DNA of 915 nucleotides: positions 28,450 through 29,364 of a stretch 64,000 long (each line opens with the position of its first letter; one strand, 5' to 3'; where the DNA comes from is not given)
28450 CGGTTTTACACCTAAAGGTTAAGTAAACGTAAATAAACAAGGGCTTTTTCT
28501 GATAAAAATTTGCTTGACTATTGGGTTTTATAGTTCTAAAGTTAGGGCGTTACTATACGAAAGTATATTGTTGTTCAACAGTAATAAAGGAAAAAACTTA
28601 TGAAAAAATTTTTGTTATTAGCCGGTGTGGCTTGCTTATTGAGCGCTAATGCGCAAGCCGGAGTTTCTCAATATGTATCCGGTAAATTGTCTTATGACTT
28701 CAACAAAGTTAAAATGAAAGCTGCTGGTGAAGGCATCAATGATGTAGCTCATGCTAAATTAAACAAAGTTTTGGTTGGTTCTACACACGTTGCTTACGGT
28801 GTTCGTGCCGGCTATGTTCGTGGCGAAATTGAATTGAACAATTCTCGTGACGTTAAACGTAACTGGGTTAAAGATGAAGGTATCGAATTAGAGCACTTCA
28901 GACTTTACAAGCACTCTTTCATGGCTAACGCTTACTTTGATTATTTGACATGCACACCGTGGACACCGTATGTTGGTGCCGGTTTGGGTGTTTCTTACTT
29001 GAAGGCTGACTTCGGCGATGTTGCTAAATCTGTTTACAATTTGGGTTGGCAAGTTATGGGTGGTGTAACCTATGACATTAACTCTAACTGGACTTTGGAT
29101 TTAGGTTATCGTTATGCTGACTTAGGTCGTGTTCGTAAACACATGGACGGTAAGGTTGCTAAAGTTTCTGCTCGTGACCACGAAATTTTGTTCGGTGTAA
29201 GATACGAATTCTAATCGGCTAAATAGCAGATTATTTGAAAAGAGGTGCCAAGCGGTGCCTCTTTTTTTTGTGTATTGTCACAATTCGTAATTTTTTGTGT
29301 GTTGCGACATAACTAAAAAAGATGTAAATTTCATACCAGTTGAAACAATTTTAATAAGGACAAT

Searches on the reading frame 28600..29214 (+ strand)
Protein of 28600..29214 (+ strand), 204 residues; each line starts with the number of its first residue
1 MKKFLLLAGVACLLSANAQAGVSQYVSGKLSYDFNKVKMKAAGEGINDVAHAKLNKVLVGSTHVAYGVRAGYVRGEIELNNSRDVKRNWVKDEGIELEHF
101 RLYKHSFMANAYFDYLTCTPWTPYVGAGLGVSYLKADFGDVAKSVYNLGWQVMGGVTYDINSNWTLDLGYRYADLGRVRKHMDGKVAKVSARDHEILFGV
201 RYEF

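Call 39: search_protein_families(library=pfam, proteins=[window:28600-29214:+], max_evalue=0.05)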
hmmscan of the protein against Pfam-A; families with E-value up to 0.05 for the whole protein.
window:28600-29214:+ (204 aa): 8 families
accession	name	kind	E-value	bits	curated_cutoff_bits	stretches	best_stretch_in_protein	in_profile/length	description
PF13505.12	OMP_b-brl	-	1.8e-15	58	28.7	1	9-204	4-175/175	Outer membrane protein beta-barrel domain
PF02462.21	Opacity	-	5.2e-11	43.2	21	1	102-204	27-126/126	Opacity family porin protein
PF01617.23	Surface_Ag_2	-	5.9e-09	36.2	22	1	89-172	120-200/247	Surface antigen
PF09411.16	PagL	-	0.0021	18.7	23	1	80-172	19-111/136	Lipid A 3-O-deacylase (PagL)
PF03797.25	Autotransporter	-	0.0065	16.7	26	1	124-181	41-99/255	Autotransporter beta-domain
PF10677.15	DUF2490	-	0.019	15.1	29.8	1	151-178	38-60/186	Protein of unknown function (DUF2490)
PF01389.23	OmpA_membrane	-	0.025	14.8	21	1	123-191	6-74/180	OmpA-like transmembrane domain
PF07437.17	YfaZ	-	0.033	14.3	23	0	153-177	135-159/180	YfaZ precursor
